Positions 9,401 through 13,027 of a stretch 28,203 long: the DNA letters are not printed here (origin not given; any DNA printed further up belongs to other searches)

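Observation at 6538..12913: Autonomous SNF2 helicase - MoxR AAA+ - VWA/zincin three-gene operon: candidate undescribed NTP-driven conflict (defence or counter-defence) module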

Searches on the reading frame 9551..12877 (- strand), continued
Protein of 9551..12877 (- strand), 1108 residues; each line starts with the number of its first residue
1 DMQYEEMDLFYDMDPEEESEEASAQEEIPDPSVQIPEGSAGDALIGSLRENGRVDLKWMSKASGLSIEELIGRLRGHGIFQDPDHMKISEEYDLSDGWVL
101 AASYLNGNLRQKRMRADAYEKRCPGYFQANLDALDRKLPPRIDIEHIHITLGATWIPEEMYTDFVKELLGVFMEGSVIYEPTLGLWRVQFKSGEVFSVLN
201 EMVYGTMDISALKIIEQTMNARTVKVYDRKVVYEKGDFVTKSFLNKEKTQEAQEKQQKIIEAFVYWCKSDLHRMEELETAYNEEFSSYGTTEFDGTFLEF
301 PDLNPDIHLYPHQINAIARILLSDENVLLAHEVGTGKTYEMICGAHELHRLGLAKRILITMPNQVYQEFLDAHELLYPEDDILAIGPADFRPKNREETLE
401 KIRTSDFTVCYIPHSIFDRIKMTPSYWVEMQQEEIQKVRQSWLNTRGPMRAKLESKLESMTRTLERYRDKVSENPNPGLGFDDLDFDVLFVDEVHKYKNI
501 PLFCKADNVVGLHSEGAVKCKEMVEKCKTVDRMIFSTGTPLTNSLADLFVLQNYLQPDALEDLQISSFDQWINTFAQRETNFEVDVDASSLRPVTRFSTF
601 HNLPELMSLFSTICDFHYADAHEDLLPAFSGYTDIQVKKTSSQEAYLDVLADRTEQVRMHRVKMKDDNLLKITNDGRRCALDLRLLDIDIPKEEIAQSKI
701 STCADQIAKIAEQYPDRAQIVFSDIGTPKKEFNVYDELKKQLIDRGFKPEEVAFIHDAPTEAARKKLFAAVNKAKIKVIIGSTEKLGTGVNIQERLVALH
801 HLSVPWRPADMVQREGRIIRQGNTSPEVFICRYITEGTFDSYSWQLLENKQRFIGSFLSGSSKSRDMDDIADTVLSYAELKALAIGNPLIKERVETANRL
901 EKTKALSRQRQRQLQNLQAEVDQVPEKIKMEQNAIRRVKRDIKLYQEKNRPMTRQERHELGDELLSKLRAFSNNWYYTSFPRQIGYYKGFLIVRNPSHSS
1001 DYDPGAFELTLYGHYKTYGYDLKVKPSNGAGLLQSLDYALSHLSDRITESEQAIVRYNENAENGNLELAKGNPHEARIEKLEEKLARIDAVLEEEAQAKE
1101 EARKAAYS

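Call 93: find_related_loci(query=A3, collection=metagenome_contigs, flank=6000)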
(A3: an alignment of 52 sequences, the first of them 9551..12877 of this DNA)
Query A3 (1108 aa) in metagenome_contigs; peptide patterns used: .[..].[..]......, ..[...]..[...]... (x = any residue, [..] = any of these).
600 stretches matched a pattern (row limit reached: there are more); 597 encode a relative of the query (tblastn E <= 1e-3); the best 80 are kept; 80 distinct loci.
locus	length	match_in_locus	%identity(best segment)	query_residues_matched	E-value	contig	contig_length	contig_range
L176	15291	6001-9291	45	1-1102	0e+0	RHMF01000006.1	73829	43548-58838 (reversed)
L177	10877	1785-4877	45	52-1095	0e+0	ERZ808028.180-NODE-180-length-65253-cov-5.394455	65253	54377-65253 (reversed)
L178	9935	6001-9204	40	5-1093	0e+0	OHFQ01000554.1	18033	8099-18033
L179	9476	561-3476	42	35-993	0e+0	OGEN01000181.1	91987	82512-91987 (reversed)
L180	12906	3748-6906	39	39-1079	0e+0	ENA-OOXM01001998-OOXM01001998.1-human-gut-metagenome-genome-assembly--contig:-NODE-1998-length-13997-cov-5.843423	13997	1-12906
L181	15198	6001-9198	39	39-1092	0e+0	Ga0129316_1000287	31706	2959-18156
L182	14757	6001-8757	42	39-947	0e+0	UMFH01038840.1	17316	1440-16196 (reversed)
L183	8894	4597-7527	41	39-993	0e+0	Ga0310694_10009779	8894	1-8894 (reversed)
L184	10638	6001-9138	40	39-1079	0e+0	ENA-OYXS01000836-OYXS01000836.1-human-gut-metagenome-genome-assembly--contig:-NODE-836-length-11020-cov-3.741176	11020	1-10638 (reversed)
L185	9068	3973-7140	39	39-1092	0e+0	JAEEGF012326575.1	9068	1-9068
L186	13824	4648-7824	38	39-1095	0e+0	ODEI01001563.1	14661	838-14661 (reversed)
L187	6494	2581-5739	38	33-1092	0e+0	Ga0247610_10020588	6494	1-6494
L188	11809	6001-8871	39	42-969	0e+0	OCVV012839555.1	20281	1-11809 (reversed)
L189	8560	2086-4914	39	39-997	0e+0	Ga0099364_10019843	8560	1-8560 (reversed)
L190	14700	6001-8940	38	30-993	0e+0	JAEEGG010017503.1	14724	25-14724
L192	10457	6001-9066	37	42-1092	0e+0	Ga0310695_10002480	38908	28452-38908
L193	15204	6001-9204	36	35-1092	0e+0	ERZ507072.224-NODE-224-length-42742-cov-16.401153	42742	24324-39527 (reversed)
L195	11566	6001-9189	36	32-1092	0e+0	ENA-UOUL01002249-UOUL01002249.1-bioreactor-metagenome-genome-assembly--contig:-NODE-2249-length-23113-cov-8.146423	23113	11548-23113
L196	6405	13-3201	36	32-1092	0e+0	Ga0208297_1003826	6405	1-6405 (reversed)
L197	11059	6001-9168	36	39-1092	0e+0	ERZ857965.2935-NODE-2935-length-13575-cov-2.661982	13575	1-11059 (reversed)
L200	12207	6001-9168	35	39-1092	0e+0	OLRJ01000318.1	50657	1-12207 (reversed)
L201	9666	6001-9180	36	39-1092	0e+0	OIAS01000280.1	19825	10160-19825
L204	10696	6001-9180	36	39-1092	0e+0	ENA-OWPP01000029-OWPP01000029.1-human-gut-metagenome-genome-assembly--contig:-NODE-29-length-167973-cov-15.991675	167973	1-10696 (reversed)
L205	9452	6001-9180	36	39-1092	0e+0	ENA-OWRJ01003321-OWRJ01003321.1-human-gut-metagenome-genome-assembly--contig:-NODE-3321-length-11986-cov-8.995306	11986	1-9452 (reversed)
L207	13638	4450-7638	35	39-1092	0e+0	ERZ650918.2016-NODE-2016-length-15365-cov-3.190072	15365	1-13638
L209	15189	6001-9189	35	39-1092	0e+0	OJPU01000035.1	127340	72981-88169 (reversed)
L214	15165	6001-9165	40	39-1092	0e+0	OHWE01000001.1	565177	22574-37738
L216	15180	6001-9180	35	39-1092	0e+0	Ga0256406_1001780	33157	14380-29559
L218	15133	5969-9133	35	39-1092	0e+0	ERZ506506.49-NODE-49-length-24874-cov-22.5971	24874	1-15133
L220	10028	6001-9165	35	39-1092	0e+0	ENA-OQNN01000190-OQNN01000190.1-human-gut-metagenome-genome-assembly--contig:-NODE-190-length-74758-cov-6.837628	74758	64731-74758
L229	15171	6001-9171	35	39-1092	0e+0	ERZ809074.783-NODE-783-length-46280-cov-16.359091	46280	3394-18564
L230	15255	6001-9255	35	39-1092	0e+0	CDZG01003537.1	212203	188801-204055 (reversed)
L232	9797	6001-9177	35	39-1092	0e+0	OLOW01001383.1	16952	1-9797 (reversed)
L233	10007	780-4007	35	24-1092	0e+0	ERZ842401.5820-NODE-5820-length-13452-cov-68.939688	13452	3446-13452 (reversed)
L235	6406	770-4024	35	39-1092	0e+0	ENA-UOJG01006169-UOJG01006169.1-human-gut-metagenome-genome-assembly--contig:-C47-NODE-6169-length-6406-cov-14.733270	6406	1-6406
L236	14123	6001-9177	35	39-1092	0e+0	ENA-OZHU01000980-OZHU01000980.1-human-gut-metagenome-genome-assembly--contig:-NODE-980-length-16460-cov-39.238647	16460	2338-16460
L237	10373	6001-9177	35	39-1092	0e+0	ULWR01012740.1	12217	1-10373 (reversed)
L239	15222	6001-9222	34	39-1107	0e+0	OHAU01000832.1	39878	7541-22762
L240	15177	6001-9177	35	39-1092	0e+0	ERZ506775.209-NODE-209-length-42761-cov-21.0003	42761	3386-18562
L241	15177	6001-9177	35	39-1092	0e+0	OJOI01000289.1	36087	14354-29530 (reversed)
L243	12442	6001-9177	35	39-1092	0e+0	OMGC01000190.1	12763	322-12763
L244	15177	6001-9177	35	39-1092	0e+0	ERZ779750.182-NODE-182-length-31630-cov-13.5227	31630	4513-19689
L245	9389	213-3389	35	39-1092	0e+0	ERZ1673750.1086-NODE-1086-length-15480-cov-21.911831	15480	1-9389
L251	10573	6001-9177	35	39-1092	0e+0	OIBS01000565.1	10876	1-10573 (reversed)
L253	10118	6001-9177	35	39-1092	0e+0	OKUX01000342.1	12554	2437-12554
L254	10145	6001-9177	35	39-1092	0e+0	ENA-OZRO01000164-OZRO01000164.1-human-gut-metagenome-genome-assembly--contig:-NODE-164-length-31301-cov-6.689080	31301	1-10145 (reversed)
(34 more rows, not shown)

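Call 107: search_protein_representatives(protein=window:9551-12877:-)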
Query: 1108 residues. Proteins with E-value up to 0.001 (for the whole library): 14470; up to 1e-10: 10286; up to 1e-30: 6703. The best 150 are listed.
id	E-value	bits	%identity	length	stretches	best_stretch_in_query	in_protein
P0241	0.0e+00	1180.7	51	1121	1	5-1101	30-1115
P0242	9.7e-294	993.7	46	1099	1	10-1101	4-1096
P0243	1.2e-292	990.1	35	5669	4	38-730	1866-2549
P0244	5.0e-289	978.1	46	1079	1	48-1096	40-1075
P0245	1.2e-273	927.2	44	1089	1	39-1098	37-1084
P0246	3.8e-263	892.4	44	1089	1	39-1092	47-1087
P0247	2.6e-262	889.6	43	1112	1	19-1095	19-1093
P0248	1.3e-249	847.6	42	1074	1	12-1096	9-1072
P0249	5.0e-235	799.3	40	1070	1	43-1091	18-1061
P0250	2.0e-234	797.3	41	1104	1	2-1094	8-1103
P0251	4.6e-233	792.8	40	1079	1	38-1092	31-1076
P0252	6.5e-233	792.3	41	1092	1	26-1100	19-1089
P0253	2.2e-232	790.6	42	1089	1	36-1094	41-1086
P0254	2.5e-228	777.1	41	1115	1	40-1094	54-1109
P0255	5.7e-226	769.3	40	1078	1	9-1092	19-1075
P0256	4.3e-225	766.4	40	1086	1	21-1092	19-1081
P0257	5.3e-225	766.1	40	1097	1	15-1092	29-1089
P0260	7.8e-218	742.4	39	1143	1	16-1104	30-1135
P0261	1.1e-216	738.5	40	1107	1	35-1089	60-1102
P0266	8.6e-212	722.3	40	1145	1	41-1092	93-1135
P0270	3.1e-210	717.2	40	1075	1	37-1092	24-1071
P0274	2.5e-208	710.9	39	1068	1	40-1092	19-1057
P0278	2.9e-204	697.5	38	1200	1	41-1092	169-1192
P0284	6.4e-201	686.4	39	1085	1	39-1092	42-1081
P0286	3.2e-200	684.1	40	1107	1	18-967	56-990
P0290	8.5e-197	672.7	38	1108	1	28-1092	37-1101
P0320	4.7e-186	637.1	40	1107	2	202-953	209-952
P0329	9.0e-185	632.9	37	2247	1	39-1092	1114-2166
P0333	6.5e-184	630.1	37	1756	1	39-1092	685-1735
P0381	1.8e-177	608.8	34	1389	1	38-1092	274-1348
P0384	2.3e-177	608.4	37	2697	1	37-1104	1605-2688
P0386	3.7e-177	607.7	37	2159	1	39-1092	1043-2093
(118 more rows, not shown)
